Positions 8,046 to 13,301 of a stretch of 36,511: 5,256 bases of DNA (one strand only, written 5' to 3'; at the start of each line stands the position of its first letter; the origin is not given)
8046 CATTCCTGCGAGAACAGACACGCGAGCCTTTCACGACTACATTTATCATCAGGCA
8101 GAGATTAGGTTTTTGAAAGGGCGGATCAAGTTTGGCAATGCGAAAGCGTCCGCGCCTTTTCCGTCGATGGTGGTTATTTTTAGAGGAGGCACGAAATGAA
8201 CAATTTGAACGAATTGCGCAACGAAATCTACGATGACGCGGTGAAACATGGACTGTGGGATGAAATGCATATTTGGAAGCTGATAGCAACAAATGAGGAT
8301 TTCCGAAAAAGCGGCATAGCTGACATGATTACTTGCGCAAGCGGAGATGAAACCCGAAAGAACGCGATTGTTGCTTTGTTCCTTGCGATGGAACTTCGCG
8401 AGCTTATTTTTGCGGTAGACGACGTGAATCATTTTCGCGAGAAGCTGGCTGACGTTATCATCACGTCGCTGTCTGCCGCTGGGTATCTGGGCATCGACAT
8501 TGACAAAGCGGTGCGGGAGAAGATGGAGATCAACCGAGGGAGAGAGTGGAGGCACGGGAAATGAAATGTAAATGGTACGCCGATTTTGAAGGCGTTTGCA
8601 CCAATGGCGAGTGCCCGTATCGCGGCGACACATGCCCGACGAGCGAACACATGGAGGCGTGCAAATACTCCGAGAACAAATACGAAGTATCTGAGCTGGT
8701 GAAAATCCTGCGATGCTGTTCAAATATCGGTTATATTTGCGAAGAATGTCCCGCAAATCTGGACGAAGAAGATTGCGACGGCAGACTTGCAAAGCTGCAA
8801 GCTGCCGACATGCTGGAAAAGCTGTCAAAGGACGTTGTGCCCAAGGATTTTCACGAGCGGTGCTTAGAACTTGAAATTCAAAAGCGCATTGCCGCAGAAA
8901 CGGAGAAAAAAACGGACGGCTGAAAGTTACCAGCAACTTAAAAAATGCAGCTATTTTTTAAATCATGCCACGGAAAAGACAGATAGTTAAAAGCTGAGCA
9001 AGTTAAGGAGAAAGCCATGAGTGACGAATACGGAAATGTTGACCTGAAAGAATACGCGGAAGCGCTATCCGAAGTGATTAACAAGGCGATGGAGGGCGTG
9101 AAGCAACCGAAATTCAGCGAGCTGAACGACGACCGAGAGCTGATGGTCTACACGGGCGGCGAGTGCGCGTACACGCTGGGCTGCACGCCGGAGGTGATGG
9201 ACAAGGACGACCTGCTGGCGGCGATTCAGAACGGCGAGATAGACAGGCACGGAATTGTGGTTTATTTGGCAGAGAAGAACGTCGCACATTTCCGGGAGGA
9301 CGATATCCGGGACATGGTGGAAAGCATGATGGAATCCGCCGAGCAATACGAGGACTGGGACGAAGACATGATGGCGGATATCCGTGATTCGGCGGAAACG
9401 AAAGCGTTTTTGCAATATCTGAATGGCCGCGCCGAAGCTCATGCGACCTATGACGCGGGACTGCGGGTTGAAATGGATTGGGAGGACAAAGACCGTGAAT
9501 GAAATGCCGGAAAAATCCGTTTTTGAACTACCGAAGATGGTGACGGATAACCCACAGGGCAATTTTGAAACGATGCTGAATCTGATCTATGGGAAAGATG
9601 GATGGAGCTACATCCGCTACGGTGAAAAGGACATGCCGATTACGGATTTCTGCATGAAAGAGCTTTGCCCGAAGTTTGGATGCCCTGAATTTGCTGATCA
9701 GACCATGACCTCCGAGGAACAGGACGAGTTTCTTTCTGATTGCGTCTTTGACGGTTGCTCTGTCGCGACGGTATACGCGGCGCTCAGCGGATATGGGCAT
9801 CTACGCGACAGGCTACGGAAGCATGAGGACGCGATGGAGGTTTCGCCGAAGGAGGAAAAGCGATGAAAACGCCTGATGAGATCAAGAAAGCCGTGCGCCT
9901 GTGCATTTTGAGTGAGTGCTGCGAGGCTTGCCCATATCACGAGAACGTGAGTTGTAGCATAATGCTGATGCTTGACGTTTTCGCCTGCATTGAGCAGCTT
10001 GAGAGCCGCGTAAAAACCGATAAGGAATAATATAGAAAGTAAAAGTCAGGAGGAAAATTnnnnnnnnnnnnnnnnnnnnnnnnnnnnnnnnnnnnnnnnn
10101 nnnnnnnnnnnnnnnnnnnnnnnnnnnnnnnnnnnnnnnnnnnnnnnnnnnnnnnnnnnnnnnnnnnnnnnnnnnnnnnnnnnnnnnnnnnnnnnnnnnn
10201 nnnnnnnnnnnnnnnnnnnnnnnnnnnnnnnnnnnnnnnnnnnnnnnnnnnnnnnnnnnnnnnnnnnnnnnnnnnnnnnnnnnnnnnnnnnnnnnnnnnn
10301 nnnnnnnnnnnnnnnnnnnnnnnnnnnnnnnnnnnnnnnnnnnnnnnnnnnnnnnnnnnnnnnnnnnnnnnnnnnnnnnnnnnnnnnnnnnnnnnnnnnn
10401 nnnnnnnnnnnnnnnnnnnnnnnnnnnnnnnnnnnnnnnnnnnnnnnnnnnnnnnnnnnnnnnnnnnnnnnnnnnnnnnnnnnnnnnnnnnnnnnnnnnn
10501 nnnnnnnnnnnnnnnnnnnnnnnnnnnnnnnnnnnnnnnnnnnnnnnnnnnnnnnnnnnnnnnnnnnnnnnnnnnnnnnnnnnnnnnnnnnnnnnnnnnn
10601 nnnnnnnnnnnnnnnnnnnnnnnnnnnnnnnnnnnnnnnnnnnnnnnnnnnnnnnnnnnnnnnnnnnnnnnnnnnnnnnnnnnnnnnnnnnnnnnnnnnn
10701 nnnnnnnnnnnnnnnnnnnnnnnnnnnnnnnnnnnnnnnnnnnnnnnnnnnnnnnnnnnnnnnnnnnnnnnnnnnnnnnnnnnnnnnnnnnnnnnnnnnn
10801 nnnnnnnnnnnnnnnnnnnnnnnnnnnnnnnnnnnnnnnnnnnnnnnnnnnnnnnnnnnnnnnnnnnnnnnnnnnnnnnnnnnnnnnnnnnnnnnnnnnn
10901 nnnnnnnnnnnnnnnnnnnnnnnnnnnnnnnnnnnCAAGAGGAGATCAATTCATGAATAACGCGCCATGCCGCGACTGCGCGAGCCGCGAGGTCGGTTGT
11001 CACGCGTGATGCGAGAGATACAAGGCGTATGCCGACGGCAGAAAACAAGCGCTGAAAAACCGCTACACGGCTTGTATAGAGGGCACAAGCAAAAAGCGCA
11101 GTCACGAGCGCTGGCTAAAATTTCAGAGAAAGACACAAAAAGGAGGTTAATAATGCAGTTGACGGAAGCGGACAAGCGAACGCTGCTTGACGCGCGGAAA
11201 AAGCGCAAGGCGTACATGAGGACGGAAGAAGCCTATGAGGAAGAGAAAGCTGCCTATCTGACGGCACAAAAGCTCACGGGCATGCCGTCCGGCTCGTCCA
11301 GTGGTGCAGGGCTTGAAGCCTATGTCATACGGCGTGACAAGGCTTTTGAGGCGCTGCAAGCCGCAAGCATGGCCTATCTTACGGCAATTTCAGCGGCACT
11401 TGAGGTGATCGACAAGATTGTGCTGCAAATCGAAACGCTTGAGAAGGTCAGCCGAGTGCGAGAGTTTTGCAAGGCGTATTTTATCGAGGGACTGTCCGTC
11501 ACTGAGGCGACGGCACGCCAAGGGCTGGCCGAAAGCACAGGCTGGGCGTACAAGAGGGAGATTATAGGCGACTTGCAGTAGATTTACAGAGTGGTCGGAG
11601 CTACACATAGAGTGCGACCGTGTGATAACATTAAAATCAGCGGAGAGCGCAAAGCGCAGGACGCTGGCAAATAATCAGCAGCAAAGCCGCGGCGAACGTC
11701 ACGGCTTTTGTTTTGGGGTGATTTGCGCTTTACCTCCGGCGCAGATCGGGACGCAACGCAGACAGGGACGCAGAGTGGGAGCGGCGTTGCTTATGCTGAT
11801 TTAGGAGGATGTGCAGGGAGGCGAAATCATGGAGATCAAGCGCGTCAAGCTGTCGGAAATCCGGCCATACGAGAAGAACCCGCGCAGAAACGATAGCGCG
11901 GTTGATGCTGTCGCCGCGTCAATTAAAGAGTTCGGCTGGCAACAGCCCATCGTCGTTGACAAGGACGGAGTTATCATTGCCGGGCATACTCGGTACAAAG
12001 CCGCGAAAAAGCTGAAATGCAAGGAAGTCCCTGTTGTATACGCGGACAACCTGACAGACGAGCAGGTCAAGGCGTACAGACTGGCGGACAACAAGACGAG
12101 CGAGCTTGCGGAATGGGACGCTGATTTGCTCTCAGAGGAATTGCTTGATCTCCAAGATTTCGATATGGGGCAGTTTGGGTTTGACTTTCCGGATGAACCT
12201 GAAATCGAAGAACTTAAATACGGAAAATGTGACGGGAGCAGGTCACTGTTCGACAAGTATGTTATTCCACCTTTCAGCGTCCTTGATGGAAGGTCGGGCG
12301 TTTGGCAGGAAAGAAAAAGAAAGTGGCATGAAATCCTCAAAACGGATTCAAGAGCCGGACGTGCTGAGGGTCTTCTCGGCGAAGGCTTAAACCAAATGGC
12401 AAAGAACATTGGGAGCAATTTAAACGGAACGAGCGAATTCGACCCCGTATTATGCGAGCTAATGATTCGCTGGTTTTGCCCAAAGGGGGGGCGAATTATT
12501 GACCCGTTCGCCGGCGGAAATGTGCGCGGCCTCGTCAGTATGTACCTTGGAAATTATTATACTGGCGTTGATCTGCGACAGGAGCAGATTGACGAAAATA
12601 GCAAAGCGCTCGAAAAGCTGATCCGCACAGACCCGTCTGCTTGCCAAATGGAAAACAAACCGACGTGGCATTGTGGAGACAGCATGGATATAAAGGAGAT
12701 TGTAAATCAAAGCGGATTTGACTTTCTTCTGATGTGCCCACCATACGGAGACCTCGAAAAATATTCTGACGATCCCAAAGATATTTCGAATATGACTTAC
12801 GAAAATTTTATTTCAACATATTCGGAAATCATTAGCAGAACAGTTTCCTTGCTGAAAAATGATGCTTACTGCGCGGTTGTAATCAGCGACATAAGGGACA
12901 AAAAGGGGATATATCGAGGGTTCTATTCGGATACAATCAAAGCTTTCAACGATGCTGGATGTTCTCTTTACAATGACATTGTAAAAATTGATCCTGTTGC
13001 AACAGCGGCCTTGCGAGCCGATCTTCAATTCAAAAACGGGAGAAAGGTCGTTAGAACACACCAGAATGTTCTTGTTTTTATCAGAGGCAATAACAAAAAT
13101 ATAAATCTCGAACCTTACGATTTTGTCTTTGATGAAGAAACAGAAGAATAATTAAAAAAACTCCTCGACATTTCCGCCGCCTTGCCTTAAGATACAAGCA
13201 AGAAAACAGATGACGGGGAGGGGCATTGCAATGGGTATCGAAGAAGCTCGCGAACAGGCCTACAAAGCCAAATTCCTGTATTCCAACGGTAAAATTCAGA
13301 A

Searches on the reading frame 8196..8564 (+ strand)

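Call 51: search_protein_families(library=pfam, proteins=[window:8196-8564:+], max_evalue=0.01)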
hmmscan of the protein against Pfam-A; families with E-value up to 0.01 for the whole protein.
window:8196-8564:+ (122 aa): 1 family
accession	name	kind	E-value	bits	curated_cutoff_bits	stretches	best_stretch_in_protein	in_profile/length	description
PF12643.12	MazG-like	-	1.4e-05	25.7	27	1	75-114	29-67/85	MazG-like family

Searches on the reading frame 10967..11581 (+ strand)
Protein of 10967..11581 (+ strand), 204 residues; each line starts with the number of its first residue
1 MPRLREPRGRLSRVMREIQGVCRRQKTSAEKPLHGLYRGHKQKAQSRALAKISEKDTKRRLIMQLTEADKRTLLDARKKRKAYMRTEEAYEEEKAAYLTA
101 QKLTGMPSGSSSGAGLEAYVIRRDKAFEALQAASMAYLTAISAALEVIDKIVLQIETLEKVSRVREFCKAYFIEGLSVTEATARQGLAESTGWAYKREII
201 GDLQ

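Call 51: search_protein_families(library=pfam, proteins=[window:10967-11581:+], max_evalue=0.01)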
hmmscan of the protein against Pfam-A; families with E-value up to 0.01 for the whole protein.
window:10967-11581:+ (204 aa): 1 family
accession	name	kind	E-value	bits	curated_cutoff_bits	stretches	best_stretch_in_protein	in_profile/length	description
PF12014.13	Cyclin_D1_bind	-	0.0041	18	22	1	26-121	8-77/156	Cyclin D1 binding domain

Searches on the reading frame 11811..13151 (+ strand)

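Call 51: search_protein_families(library=pfam, proteins=[window:11811-13151:+], max_evalue=0.01)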
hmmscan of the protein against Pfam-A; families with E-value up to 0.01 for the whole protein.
window:11811-13151:+ (446 aa): 3 families
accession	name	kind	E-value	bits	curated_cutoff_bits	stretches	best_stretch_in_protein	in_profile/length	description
PF02195.25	ParB_N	-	7.8e-10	39.1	26.3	1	8-94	2-93/95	ParB N-terminal domain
PF01555.25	N6_N4_Mtase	-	1.1e-09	39.1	26.7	2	209-262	165-218/221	DNA methylase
PF07669.17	Eco57I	-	0.00063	20.3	25.3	1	256-359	28-135/171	Eco57I restriction-modification methylase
